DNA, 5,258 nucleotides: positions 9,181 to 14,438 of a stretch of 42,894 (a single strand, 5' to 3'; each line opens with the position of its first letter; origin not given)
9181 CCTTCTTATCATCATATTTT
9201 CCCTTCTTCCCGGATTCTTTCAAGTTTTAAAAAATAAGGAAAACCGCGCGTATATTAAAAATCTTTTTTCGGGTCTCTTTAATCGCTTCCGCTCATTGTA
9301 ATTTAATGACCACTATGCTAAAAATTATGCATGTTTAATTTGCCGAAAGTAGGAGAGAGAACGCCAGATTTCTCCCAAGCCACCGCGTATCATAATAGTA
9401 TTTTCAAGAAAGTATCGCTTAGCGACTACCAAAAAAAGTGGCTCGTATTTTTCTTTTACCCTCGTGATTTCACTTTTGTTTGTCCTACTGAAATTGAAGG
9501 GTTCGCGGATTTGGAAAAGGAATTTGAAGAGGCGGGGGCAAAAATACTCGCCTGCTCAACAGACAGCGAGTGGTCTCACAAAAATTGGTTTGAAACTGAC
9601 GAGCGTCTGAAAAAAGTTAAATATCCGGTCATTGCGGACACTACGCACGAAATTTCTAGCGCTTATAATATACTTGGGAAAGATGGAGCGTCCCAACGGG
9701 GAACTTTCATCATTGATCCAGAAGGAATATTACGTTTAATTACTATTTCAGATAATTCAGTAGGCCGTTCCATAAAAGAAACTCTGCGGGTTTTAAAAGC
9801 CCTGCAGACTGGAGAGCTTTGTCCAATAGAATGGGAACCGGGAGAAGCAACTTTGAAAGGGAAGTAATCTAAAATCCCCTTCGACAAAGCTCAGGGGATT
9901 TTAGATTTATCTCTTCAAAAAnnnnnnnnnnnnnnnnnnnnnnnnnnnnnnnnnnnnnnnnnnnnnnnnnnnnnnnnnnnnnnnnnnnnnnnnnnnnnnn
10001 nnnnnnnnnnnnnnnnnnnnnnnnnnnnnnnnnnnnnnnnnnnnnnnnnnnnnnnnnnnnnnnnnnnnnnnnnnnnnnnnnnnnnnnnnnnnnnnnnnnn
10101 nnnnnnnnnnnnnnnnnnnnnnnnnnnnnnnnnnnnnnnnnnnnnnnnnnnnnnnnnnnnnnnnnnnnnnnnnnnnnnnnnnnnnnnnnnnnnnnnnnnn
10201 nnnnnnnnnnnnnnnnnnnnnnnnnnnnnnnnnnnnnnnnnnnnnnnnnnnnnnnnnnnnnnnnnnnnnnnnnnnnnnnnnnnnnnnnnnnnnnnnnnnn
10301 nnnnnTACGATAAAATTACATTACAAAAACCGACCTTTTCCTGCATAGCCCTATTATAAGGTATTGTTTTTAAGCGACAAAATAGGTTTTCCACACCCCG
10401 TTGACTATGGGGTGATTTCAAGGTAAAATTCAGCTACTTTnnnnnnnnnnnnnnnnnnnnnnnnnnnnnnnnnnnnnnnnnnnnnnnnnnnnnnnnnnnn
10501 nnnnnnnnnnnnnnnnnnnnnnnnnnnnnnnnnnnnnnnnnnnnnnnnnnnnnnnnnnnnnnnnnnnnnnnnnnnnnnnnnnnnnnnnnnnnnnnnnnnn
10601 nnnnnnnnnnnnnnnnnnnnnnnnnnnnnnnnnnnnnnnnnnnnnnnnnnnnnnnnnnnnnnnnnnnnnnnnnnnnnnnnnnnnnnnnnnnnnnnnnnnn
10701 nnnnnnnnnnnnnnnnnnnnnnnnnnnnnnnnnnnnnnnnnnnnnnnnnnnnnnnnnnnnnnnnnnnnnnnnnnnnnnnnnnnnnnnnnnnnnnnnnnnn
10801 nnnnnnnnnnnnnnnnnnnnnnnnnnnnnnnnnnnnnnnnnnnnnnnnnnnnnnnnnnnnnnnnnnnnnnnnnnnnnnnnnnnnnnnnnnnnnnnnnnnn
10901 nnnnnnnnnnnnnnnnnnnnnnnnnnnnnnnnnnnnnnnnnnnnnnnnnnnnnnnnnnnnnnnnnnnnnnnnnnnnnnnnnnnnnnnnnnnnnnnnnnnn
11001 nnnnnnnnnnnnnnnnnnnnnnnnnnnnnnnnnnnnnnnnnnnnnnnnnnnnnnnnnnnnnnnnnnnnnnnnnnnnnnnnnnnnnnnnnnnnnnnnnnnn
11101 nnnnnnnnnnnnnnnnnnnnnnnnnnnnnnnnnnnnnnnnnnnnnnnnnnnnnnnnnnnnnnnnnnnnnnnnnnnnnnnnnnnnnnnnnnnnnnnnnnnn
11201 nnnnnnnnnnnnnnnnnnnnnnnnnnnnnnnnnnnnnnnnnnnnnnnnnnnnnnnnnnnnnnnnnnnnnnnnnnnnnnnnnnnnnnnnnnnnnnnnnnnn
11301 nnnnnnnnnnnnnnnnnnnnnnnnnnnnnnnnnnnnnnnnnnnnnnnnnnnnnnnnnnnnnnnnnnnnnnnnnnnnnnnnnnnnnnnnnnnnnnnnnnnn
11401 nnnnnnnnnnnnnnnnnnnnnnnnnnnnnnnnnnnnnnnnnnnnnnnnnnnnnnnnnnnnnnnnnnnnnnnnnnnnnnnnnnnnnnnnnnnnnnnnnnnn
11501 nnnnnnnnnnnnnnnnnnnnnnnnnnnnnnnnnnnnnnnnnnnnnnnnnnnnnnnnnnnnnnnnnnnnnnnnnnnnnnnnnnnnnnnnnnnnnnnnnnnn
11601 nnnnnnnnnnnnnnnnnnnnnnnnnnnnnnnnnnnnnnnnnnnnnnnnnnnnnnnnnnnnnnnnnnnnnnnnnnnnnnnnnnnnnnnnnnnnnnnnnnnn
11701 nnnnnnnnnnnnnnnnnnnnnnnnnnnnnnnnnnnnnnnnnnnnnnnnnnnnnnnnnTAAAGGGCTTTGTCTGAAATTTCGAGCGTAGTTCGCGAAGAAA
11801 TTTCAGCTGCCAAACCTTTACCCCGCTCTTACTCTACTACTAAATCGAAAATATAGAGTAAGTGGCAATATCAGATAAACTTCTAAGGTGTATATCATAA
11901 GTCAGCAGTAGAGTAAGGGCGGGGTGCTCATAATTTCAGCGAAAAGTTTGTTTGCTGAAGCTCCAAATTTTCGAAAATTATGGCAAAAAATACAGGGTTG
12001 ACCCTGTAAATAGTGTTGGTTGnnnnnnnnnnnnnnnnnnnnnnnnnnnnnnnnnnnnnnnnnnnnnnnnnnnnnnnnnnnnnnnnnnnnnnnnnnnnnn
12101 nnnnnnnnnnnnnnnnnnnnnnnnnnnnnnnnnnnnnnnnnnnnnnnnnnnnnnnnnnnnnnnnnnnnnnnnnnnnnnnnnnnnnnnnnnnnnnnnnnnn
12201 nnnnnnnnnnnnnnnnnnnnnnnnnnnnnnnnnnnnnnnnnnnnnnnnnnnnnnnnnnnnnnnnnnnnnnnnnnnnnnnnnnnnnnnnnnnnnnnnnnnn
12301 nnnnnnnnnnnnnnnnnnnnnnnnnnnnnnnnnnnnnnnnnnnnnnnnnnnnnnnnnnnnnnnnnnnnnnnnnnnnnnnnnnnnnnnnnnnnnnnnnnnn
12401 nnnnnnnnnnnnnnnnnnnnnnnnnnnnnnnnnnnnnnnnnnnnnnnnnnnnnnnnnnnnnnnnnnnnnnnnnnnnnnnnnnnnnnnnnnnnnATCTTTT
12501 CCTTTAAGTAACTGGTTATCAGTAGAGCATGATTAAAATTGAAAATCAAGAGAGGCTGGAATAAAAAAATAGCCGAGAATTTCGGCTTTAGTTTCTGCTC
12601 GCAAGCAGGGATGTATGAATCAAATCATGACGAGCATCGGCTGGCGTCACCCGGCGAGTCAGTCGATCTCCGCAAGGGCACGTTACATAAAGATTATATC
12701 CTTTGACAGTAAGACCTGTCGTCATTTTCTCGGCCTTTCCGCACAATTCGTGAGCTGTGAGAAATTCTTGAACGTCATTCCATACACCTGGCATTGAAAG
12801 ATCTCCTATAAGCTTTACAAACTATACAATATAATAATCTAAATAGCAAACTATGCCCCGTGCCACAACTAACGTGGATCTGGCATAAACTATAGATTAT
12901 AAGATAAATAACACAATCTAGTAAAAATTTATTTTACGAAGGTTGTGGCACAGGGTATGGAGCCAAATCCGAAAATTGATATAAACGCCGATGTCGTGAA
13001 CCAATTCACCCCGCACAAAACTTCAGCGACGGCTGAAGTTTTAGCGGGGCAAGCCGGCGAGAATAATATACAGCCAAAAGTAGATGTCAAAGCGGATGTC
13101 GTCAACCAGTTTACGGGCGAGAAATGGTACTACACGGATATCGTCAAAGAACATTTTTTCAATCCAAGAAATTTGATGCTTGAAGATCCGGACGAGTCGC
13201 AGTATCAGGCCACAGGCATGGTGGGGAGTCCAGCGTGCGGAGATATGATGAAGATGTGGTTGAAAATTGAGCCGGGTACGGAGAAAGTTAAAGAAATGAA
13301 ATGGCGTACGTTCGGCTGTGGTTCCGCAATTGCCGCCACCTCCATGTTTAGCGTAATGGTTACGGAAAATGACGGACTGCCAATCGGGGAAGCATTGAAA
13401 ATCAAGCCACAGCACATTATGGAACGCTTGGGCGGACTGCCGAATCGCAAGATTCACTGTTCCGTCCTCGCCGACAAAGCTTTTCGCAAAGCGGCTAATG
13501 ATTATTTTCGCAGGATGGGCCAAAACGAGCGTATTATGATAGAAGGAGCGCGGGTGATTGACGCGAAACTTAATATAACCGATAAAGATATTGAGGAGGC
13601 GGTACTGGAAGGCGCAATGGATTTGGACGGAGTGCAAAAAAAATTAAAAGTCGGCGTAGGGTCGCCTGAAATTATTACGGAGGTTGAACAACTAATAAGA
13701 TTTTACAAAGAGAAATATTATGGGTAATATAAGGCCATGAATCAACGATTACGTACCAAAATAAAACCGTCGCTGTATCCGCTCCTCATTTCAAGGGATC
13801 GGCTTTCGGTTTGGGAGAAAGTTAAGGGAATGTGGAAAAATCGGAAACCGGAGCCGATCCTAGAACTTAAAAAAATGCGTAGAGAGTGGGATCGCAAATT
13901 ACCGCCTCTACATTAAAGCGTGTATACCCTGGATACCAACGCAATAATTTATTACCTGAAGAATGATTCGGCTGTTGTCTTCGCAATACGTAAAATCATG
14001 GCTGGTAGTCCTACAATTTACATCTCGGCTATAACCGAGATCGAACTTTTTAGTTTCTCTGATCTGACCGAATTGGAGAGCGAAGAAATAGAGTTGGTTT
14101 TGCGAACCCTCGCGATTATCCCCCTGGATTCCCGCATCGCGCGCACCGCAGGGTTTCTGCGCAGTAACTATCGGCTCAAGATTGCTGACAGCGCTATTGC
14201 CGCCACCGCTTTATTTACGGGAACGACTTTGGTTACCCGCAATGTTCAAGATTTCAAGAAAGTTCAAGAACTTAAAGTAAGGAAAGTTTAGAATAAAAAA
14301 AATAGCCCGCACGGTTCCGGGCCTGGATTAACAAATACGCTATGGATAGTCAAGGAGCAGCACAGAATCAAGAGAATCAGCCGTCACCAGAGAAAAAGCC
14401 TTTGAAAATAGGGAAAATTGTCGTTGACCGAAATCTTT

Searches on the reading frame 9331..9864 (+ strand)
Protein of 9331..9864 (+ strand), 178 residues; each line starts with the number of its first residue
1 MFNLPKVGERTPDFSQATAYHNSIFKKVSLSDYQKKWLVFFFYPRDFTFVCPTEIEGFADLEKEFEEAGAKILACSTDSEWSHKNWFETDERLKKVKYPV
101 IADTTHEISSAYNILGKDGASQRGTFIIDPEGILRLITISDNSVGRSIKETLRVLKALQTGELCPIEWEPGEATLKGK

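Call 70: search_protein_families(library=pfam, proteins=[window:9331-9864:+], max_evalue=0.001)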
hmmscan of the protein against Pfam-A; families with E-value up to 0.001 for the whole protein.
window:9331-9864:+ (178 aa): 2 families
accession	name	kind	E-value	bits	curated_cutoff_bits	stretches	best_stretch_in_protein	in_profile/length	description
PF00578.27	AhpC-TSA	-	7.8e-38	129.6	26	1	7-136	1-123/124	AhpC/TSA family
PF08534.16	Redoxin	-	1.2e-16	61.3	26.6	1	6-143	1-137/148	Redoxin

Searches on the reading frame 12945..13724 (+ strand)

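Call 70: search_protein_families(library=pfam, proteins=[window:12945-13724:+], max_evalue=0.001)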
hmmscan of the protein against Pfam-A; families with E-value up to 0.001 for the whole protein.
window:12945-13724:+ (260 aa): 1 family
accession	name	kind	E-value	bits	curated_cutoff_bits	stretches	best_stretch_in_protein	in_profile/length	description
PF01592.21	NifU_N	-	1.5e-35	122.5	22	1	63-191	2-124/127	NifU-like N terminal domain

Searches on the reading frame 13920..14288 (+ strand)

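Call 70: search_protein_families(library=pfam, proteins=[window:13920-14288:+], max_evalue=0.001)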
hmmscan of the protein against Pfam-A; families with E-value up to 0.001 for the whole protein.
window:13920-14288:+ (123 aa): 1 family
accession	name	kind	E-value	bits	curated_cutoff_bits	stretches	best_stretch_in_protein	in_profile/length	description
PF01850.27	PIN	-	7.4e-18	65.7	23.6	1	3-117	2-119/120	PIN domain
